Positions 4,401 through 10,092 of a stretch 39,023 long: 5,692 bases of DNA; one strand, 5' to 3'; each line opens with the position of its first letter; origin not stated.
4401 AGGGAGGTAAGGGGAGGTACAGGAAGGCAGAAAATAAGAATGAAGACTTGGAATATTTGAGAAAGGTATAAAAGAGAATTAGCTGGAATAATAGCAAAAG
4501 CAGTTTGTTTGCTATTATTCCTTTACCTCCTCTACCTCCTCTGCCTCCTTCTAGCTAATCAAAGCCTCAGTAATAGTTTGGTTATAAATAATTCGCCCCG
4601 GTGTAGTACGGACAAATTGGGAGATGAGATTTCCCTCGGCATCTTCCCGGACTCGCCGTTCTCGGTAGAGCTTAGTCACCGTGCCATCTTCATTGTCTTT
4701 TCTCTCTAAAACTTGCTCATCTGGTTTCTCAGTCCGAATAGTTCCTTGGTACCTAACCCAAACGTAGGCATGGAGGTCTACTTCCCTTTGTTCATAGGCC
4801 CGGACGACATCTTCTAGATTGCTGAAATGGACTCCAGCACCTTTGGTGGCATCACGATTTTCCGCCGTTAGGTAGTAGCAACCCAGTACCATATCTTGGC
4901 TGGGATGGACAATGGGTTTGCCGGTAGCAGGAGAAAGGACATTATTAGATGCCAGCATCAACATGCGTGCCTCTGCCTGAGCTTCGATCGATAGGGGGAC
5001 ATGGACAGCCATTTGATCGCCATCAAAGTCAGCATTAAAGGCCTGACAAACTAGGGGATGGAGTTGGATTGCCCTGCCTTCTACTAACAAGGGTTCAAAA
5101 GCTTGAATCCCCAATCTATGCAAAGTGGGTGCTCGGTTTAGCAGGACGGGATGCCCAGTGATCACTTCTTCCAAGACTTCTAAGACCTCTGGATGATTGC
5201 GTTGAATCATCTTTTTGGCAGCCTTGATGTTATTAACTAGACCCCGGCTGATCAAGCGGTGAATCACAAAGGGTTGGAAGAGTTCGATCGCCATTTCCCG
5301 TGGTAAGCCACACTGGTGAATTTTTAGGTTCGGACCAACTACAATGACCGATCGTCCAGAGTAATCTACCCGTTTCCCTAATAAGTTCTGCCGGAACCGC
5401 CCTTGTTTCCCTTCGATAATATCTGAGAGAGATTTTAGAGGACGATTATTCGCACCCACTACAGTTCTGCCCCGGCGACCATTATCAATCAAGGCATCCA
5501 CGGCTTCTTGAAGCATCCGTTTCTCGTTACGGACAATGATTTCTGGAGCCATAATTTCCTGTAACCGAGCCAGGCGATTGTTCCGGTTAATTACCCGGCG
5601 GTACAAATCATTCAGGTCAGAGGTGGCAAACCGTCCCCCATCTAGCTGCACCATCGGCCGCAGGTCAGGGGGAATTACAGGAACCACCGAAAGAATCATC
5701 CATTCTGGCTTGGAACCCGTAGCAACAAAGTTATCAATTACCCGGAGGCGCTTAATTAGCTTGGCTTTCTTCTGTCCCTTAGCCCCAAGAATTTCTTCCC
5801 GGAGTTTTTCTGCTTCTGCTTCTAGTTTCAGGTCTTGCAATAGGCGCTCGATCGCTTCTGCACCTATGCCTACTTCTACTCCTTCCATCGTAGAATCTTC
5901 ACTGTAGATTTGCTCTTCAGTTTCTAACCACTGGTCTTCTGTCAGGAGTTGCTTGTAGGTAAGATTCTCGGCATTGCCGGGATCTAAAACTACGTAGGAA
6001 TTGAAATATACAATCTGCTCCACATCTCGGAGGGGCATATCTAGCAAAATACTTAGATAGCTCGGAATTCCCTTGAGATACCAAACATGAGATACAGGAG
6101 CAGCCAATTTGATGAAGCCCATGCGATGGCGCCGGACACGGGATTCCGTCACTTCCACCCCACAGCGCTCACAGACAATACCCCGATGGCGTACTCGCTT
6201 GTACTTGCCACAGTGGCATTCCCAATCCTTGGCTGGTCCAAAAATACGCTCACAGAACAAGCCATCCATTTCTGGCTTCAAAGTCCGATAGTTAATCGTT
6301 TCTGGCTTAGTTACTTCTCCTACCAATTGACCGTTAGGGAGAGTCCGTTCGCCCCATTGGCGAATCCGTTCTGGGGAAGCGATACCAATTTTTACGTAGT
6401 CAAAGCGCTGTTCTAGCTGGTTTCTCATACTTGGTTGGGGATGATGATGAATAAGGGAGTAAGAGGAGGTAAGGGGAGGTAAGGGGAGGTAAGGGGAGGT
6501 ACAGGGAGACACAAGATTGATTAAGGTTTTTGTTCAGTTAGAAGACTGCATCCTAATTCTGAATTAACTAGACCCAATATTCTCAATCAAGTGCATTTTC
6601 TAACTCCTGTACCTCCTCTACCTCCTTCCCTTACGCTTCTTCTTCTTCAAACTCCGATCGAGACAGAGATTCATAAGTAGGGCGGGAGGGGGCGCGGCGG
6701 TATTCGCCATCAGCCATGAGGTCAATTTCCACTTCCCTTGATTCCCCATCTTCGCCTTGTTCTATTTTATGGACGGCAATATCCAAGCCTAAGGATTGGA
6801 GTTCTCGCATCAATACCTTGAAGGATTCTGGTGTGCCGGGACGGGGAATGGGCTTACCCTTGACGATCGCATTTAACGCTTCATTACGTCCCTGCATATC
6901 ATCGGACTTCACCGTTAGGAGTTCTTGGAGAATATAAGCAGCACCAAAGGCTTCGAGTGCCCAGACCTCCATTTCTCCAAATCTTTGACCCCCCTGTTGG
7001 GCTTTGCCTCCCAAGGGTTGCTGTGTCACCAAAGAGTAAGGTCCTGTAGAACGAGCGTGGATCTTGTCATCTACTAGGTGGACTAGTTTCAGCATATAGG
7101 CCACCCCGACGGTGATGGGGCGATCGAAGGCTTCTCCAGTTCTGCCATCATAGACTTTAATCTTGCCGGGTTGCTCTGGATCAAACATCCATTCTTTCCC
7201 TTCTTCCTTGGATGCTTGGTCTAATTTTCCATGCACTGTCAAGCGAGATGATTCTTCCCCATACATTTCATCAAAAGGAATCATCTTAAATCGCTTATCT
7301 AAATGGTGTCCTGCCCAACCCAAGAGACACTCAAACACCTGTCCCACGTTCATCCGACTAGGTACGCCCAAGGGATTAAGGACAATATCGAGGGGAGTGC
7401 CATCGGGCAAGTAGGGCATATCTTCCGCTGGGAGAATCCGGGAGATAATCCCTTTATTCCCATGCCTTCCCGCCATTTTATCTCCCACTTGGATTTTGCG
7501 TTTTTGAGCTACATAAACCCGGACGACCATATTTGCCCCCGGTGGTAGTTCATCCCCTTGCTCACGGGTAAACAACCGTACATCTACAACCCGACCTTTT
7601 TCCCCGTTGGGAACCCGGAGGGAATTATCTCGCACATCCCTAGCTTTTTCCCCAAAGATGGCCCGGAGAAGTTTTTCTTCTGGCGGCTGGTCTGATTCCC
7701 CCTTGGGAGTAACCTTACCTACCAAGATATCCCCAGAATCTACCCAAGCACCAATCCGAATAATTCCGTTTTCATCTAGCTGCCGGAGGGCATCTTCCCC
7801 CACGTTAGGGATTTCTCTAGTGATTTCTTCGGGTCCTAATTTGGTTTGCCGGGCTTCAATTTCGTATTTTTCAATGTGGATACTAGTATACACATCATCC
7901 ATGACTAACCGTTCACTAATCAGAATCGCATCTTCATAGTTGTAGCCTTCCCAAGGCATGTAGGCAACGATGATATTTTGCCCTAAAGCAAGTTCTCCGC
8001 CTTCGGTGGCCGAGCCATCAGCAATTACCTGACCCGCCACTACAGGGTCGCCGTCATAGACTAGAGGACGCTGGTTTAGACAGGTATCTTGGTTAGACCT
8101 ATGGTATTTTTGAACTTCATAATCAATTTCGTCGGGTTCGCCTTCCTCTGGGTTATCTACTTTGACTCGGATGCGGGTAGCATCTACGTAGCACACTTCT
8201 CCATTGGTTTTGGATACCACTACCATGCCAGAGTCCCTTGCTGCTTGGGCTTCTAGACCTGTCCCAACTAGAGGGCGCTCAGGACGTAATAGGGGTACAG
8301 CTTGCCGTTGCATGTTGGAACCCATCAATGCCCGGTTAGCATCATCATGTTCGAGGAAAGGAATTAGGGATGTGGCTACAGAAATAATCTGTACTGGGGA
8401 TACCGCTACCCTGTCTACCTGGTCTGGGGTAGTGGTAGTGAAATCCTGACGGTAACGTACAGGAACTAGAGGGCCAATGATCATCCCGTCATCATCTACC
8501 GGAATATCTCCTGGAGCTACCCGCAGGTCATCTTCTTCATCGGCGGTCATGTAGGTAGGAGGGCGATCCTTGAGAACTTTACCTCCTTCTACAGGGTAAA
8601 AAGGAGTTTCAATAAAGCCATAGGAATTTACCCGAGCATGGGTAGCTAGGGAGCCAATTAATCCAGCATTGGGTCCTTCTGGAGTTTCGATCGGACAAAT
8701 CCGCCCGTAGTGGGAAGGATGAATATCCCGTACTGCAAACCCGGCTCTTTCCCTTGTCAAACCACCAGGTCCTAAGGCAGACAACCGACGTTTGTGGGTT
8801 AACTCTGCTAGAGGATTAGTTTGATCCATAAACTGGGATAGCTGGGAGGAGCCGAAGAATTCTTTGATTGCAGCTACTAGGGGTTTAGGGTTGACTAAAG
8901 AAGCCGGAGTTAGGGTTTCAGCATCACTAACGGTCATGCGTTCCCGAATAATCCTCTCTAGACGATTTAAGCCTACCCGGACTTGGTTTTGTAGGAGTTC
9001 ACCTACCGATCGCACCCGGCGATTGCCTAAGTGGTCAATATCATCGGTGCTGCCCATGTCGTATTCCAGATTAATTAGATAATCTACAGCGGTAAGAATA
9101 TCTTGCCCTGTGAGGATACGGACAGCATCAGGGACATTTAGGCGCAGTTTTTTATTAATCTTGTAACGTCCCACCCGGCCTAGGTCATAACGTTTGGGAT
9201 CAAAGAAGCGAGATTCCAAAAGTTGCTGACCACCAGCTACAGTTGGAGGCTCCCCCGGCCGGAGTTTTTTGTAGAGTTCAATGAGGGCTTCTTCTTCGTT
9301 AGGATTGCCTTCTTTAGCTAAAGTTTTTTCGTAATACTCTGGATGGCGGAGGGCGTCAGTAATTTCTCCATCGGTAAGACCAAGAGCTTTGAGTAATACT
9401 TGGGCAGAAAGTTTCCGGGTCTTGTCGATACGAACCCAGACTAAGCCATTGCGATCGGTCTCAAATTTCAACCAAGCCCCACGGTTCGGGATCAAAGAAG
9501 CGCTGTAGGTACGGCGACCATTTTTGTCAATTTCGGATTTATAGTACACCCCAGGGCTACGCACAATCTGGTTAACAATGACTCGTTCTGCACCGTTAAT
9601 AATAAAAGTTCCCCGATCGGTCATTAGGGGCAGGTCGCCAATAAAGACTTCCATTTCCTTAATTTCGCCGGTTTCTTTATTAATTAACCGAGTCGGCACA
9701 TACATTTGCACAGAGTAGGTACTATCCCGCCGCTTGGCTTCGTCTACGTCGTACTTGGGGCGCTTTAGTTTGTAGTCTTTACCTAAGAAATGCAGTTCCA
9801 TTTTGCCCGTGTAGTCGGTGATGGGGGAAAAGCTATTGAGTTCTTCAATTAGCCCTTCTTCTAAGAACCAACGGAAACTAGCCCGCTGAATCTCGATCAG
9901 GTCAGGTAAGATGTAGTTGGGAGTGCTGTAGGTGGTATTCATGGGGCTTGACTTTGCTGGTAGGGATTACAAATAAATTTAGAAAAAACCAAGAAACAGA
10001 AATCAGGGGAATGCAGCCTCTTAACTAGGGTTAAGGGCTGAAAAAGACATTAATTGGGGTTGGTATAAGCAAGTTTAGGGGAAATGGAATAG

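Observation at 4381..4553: SD-like and anti-SD-like decamer arrays bracket the rpoC1/rpoC2 spacer (first of three loci)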

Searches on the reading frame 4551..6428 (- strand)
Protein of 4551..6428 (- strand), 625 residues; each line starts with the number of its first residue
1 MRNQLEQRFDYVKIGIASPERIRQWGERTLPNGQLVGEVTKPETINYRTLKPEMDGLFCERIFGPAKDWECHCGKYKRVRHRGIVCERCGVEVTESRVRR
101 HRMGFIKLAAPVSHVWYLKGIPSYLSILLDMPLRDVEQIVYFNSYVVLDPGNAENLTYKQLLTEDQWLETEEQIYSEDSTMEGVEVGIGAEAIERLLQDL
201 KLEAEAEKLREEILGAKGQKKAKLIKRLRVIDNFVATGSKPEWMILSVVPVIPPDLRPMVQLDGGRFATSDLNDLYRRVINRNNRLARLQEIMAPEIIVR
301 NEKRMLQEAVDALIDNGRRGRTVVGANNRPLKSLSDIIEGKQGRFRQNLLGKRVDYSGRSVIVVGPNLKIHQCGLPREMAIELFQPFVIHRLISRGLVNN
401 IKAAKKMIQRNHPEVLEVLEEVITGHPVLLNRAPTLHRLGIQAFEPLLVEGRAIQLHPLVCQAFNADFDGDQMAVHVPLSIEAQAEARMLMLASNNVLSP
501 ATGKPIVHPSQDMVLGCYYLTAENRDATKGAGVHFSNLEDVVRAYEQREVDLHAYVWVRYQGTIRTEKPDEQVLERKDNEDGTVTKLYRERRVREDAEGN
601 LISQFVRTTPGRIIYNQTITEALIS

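Call 8: search_protein_families(library=pfam, proteins=[window:4551-6428:-])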
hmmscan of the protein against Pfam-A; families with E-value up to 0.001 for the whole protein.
window:4551-6428:- (625 aa): 3 families
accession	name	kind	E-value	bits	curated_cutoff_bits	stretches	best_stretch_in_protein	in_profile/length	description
PF04997.17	RNA_pol_Rpb1_1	-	1.2e-76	258.5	39.7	1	7-349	2-312/312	RNA polymerase Rpb1, domain 1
PF00623.25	RNA_pol_Rpb1_2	-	3.5e-41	141.7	25.3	2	399-492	72-165/166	RNA polymerase Rpb1, domain 2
PF04983.23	RNA_pol_Rpb1_3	-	3e-12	47.2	28.9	1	496-616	1-75/162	RNA polymerase Rpb1, domain 3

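Call 12: find_related_loci(query=window:4551-6428:-, collection=genome_contigs, flank=6000)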
Query window:4551-6428:- (625 aa) in genome_contigs; peptide patterns used: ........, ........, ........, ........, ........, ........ (x = any residue, [..] = any of these).
600 stretches matched a pattern (row limit reached: there are more); 600 encode a relative of the query (tblastn E <= 1e-3); the best 80 are kept; 80 distinct loci.
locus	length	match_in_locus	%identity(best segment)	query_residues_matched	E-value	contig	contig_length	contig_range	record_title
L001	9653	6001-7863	83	4-625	0e+0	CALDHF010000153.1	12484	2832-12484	MAG: uncultured Acaryochloris sp. isolate R2_Bin_METABAT__101_1 genome assembly, contig: c_000002730930, whole genome sh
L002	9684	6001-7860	84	4-623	0e+0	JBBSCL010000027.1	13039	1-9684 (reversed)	MAG: Leptolyngbyales cyanobacterium isolate metawrap_la6_18 metawrap_la6_18_K_1438449_L_13039_cov_38.7528, whole genome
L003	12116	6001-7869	76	6-623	0e+0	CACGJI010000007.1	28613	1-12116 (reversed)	uncultured Synechococcaceae cyanobacterium isolate AG-422-J13 genome assembly, contig: AG-422-J13_NODE_7, whole genome s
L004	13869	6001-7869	76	6-623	0e+0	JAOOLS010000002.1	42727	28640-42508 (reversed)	Prochlorococcus sp. AH-716-J09 AH-716-J09_NODE_2, whole genome shotgun sequence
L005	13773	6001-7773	63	8-625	0e+0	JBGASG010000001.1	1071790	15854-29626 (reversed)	MAG: Candidatus Obscuribacteraceae bacterium isolate MAG_AAO_H10.39 AAOH10-39_opera_contig_10, whole genome shotgun sequ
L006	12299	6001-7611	69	9-559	0e+0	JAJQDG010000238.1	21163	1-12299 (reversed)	MAG: Candidatus Gastranaerophilales bacterium isolate MI.1_14 NODE_365_length_21163_cov_17.288421, whole genome shotgun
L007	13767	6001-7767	64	8-623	0e+0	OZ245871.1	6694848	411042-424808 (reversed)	MAG: Candidatus Obscuribacterales bacterium isolate 752a7bee-ce85-476a-9af6-0c8e99acb560 genome assembly, chromosome: 1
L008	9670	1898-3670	62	8-625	0e+0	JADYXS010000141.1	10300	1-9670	MAG: Candidatus Obscuribacter sp. isolate MP5IB2 169 k99_449605, whole genome shotgun sequence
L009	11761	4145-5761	66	9-564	0e+0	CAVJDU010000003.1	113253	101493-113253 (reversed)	uncultured Coriobacteriaceae bacterium isolate H07682-L1_cleanbin_000007 genome assembly, contig: Spades_H07682-L1_conti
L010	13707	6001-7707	62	7-623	0e+0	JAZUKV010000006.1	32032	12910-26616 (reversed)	MAG: Clostridia bacterium isolate T1900045248_TH20190018.MAGScoT_cleanbin_000014 SGB_5695_k141_3406415, whole genome sho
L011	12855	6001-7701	61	9-623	0e+0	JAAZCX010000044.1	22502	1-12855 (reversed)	MAG: Clostridiaceae bacterium isolate AS07pgkLD_81 76847_AS07, whole genome shotgun sequence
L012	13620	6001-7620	65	9-564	0e+0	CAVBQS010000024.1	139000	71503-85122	Bacteroidaceae bacterium isolate SRR8978301_cleanbin_000001 genome assembly, contig: Spades_SRR8978301_contig_3, whole g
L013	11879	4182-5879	61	8-623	0e+0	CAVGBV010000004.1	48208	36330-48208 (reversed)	Alloprevotella sp. isolate G02620-L1_cleanbin_000013 genome assembly, contig: Spades_G02620-L1_contig_335, whole genome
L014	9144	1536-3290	61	9-623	0e+0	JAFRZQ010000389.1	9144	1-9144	MAG: Anaerotignum sp. isolate RGIG2943 Goat_Rectum-1__c774800, whole genome shotgun sequence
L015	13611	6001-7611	65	9-562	0e+0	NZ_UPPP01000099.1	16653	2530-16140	Lucifera butyrica isolate LUCI, whole genome shotgun sequence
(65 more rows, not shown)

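Call 40: find_encoding_contigs(protein=window:4551-6428:-, flank=3000, max_places=10)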
Protein window:4551-6428:- (625 aa): 1 contig read that carries it; 1 place shown.
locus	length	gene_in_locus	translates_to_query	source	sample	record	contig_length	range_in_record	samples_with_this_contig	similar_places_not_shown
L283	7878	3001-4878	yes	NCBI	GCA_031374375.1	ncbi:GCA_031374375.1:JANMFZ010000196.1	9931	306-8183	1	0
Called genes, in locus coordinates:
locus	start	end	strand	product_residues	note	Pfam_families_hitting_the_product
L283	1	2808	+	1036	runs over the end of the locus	?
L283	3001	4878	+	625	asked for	PF04997:RNA_pol_Rpb1_1, PF00623:RNA_pol_Rpb1_2, PF04983:RNA_pol_Rpb1_3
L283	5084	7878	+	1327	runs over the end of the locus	PF04983:RNA_pol_Rpb1_3 (weak), PF05000:RNA_pol_Rpb1_4, PF04998:RNA_pol_Rpb1_5, PF00364:Biotin_lipoyl (faint), PF25984:BSH_YknX (faint), PF04998:RNA_pol_Rpb1_5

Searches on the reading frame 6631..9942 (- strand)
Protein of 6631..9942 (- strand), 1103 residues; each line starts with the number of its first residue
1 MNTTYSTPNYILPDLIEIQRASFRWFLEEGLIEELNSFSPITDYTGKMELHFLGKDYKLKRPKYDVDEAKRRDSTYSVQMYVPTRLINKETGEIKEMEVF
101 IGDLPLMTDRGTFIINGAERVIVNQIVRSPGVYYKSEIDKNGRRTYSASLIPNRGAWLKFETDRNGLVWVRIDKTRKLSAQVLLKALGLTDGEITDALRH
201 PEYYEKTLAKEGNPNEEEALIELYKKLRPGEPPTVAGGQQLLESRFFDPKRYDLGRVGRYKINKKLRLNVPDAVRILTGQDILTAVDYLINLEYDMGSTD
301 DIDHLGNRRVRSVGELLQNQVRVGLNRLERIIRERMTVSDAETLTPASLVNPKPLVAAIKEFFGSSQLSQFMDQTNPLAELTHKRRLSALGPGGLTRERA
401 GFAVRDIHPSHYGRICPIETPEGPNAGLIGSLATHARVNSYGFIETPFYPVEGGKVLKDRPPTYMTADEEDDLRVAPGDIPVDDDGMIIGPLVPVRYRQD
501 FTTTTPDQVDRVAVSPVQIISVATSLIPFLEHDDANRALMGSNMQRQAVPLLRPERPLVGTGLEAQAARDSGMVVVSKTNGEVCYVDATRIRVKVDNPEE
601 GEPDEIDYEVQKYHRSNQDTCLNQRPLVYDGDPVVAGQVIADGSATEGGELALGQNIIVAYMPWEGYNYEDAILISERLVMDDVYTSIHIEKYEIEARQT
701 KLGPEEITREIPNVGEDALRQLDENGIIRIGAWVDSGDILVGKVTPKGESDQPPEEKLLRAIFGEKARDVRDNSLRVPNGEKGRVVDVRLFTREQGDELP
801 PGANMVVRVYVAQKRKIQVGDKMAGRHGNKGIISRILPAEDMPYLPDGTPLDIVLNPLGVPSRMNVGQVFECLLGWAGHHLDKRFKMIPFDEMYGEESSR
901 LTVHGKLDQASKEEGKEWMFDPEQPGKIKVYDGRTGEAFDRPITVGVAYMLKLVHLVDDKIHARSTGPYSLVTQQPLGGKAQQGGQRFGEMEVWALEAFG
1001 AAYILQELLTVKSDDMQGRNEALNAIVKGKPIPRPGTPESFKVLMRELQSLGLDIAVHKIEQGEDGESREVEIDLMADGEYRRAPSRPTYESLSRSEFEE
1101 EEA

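Call 8: search_protein_families(library=pfam, proteins=[window:6631-9942:-])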
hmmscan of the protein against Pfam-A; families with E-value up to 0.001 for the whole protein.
window:6631-9942:- (1103 aa): 6 families
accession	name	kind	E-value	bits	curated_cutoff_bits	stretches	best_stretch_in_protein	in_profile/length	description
PF00562.33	RNA_pol_Rpb2_6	-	8.9e-131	436.9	23.4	1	577-982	2-373/373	RNA polymerase Rpb2, domain 6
PF04561.19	RNA_pol_Rpb2_2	-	9.8e-56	188.9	21.7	1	128-311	1-190/190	RNA polymerase Rpb2, domain 2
PF04565.21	RNA_pol_Rpb2_3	-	2.2e-29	101.8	21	1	370-438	1-68/68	RNA polymerase Rpb2, domain 3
PF04560.25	RNA_pol_Rpb2_7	-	3.3e-26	92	32.1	1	984-1058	1-85/87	RNA polymerase Rpb2, domain 7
PF04563.20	RNA_pol_Rpb2_1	-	3e-17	63.3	28.2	1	35-354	28-200/203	RNA polymerase beta subunit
PF10385.14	RNA_pol_Rpb2_45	-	3.8e-17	62.5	28.2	1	450-515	3-66/66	RNA polymerase beta subunit external 1 domain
